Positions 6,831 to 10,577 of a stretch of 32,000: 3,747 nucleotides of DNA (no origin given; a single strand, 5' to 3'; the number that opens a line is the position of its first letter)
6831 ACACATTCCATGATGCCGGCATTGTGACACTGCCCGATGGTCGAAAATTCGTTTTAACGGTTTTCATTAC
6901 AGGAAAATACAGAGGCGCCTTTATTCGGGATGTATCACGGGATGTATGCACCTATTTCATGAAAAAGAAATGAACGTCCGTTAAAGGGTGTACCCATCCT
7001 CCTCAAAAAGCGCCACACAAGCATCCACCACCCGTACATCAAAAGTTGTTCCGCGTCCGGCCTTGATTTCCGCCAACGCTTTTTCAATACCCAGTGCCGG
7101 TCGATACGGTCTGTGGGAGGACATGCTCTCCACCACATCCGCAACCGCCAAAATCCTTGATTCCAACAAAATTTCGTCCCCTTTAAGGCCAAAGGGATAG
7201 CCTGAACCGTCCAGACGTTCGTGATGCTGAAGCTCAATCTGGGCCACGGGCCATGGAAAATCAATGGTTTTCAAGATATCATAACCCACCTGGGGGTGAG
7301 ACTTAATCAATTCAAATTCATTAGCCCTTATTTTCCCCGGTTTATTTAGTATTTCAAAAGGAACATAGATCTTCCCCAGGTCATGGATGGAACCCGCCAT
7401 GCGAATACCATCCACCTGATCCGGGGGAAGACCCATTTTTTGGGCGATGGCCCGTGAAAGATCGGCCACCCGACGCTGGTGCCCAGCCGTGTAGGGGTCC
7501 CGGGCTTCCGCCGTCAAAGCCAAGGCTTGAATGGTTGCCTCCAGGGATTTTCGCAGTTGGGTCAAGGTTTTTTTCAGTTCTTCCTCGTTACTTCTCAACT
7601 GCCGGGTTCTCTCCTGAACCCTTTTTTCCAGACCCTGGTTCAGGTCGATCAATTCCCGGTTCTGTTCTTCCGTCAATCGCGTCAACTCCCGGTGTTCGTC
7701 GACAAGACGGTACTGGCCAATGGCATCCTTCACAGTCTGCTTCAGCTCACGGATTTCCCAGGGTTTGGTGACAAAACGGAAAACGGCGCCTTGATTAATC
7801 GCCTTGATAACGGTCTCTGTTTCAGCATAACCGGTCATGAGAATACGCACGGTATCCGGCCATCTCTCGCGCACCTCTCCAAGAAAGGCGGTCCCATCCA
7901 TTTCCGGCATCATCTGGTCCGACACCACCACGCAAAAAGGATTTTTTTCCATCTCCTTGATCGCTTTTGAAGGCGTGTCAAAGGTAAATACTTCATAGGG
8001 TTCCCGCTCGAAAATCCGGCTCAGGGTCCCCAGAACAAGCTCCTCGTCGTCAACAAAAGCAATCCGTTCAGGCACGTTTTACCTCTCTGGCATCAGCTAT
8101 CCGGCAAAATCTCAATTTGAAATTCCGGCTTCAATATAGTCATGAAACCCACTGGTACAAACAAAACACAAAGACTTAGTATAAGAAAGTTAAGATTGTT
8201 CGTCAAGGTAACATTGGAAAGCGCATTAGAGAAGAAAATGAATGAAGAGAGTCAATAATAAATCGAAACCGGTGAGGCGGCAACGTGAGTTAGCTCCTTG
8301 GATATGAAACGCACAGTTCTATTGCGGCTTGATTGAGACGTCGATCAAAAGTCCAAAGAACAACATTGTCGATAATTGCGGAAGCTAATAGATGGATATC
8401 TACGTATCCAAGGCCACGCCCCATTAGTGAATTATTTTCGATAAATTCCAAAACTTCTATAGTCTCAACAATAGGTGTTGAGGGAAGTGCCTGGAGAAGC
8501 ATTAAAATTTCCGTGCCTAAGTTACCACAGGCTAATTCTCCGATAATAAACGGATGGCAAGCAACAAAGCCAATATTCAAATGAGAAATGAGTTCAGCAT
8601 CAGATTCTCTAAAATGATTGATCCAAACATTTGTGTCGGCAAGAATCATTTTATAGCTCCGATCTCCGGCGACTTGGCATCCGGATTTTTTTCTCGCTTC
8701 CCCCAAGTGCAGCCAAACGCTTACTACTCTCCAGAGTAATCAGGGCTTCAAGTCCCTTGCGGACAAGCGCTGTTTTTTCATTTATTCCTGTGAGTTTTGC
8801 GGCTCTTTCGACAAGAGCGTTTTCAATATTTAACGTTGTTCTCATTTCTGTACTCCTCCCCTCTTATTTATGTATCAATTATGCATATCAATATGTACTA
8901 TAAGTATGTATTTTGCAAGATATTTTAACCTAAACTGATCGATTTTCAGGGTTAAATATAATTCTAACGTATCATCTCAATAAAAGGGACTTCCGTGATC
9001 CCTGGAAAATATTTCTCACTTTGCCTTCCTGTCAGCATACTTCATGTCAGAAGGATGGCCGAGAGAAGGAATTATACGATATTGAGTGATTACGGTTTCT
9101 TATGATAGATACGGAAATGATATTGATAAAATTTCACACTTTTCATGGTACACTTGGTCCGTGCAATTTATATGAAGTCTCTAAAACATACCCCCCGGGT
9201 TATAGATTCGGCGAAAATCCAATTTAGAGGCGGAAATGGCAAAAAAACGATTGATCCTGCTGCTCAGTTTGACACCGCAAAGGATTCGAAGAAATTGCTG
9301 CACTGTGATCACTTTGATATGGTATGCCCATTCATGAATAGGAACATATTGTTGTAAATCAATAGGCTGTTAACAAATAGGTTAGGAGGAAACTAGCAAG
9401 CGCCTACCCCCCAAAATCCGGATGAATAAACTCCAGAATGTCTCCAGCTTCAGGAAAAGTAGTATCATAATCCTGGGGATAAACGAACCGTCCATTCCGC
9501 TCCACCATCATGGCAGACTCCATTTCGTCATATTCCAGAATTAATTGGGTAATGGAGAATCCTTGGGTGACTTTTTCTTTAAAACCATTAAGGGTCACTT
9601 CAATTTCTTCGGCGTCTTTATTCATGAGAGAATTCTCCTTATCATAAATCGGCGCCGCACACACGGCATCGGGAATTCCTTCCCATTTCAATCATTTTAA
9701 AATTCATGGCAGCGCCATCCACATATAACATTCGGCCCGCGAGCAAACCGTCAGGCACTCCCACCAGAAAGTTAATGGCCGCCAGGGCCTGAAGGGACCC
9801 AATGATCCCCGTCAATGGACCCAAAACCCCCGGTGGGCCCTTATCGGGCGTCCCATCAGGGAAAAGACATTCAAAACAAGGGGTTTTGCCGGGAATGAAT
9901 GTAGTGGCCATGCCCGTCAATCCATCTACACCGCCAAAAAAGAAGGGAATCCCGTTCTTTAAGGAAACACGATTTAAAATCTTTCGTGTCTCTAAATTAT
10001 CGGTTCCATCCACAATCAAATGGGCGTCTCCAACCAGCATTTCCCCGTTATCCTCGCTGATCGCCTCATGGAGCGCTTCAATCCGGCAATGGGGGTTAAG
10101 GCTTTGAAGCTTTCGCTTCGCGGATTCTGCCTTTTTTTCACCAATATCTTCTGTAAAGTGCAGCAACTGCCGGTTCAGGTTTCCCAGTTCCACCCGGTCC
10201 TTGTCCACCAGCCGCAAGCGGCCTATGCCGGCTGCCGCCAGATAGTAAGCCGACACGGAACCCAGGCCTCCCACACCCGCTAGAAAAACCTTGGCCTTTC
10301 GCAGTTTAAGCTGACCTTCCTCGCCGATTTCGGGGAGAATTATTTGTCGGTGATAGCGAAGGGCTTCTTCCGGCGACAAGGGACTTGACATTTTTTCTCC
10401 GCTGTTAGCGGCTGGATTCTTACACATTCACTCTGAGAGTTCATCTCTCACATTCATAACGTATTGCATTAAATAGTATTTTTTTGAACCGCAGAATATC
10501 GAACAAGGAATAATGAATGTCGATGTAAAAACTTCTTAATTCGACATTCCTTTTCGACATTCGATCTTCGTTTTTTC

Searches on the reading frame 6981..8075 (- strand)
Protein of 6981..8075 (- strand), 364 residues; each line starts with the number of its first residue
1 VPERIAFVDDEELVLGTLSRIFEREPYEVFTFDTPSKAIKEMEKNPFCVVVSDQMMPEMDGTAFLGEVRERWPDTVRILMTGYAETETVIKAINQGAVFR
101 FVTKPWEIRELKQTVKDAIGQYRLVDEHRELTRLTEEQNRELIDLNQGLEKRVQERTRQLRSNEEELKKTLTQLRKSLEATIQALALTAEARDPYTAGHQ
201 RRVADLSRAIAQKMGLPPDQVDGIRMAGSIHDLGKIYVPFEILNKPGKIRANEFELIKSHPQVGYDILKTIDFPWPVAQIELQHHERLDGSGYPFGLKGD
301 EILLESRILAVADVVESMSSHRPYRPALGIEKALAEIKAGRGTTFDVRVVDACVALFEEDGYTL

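Call 76: search_protein_families(library=pfam, proteins=[window:6981-8075:-], max_evalue=0.001)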
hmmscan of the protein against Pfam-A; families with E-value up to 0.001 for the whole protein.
window:6981-8075:- (364 aa): 3 families
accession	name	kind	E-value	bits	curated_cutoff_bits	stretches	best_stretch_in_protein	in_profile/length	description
PF13487.12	HD_5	-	9.8e-37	126.7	27.2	1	189-349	7-170/170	HD domain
PF00072.30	Response_reg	-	1.6e-22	80.2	30.2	1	5-115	1-110/111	Response regulator receiver domain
PF01966.28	HD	-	1.1e-19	71.2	22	1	197-318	2-116/116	HD domain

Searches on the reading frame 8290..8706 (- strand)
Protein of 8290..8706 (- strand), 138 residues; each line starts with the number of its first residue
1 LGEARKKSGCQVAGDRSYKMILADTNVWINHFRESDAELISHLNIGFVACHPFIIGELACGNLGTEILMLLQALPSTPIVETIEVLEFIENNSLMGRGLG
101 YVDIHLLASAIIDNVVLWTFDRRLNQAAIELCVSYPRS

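Call 94: search_protein_families(library=pfam, proteins=[window:8290-8706:-], max_evalue=0.01)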
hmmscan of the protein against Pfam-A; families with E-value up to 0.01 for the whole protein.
window:8290-8706:- (138 aa): 1 family
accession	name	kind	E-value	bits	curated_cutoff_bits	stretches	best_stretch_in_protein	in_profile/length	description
PF01850.27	PIN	-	7.6e-06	27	23.6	1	21-128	1-118/120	PIN domain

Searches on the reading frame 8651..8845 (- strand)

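Call 94: search_protein_families(library=pfam, proteins=[window:8651-8845:-], max_evalue=0.01)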
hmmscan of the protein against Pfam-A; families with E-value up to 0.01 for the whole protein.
window:8651-8845:- (64 aa): 1 family
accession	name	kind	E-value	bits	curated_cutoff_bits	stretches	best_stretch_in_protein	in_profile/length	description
PF09957.15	VapB_antitoxin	-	4.5e-12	46.1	23.4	1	1-42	1-42/47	Bacterial antitoxin of type II TA system, VapB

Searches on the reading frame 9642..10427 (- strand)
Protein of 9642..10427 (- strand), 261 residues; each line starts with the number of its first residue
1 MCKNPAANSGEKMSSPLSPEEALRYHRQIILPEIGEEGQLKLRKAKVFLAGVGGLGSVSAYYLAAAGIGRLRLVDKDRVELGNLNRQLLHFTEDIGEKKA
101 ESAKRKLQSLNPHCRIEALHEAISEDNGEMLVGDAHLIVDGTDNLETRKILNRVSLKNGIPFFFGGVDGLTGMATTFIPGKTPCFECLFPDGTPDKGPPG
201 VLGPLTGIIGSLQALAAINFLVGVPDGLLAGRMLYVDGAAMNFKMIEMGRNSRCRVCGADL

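Call 4: search_protein_families(library=pfam, proteins=[window:9642-10427:-])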
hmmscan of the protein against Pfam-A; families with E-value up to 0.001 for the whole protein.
window:9642-10427:- (261 aa): 1 family
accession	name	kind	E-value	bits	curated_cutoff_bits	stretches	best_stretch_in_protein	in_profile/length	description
PF00899.27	ThiF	-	9.8e-72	241.4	28.1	1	25-256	1-238/238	ThiF family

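Call 5: search_protein_families(library=ncbifam, proteins=[window:9642-10427:-])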
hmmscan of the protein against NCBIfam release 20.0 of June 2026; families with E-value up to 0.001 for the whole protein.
window:9642-10427:- (261 aa): 23 families
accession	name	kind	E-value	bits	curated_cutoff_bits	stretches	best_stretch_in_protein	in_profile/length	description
NF006444.0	PRK08762.1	equivalog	2.4e-74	250.3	449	1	17-259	120-369/387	molybdopterin-synthase adenylyltransferase MoeB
NF004281.0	PRK05690.1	subfamily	1.2e-71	240.9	266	1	14-258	2-249/250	molybdopterin-synthase adenylyltransferase MoeB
TIGR02356.1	adenyl_thiF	equivalog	2.6e-60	203.3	275.25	1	24-221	1-203/203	thiazole biosynthesis adenylyltransferase ThiF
NF047750.1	SAMPActivE1UbaA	equivalog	4.6e-60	203.2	450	1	13-260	1-251/270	SAMP-activating enzyme E1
TIGR02355.1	moeB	equivalog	1.1e-58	198.5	376.55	1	21-257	1-240/240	molybdopterin-synthase adenylyltransferase MoeB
NF006204.0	PRK08328.1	equivalog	9.6e-57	192.2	339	1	18-248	3-231/231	hypothetical protein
NF005646.0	PRK07411.1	equivalog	1.2e-52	179.4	633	1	17-255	11-253/390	molybdopterin-synthase adenylyltransferase MoeB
NF005902.0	PRK07878.1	equivalog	2.3e-49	168.3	647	1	15-254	13-260/392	adenylyltransferase/sulfurtransferase MoeZ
NF009123.0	PRK12475.1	subfamily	3.1e-46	158.2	510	1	24-259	4-245/338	MoeB/ThiF family adenylyltransferase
NF004111.0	PRK05600.1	equivalog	2.2e-38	132.4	437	1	17-250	14-254/371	ThiF family adenylyltransferase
NF006395.0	PRK08644.1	equivalog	1.1e-30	106.8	159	1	33-158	19-143/215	sulfur carrier protein ThiS adenylyltransferase ThiF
TIGR02354.1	thiF_fam2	equivalog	1.4e-27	96.9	152.2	1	37-154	14-130/200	thiamine biosynthesis protein ThiF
NF006077.0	PRK08223.1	equivalog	6.2e-24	84.5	266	1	34-186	18-171/296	hypothetical protein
NF011696.0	PRK15116.1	equivalog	5.4e-18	65.6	304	1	37-167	23-154/268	tRNA cyclic N6-threonylcarbamoyladenosine(37) synthase TcdA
NF011424.0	PRK14851.1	subfamily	2.3e-17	62.2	1170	1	34-180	33-181/679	hypothetical protein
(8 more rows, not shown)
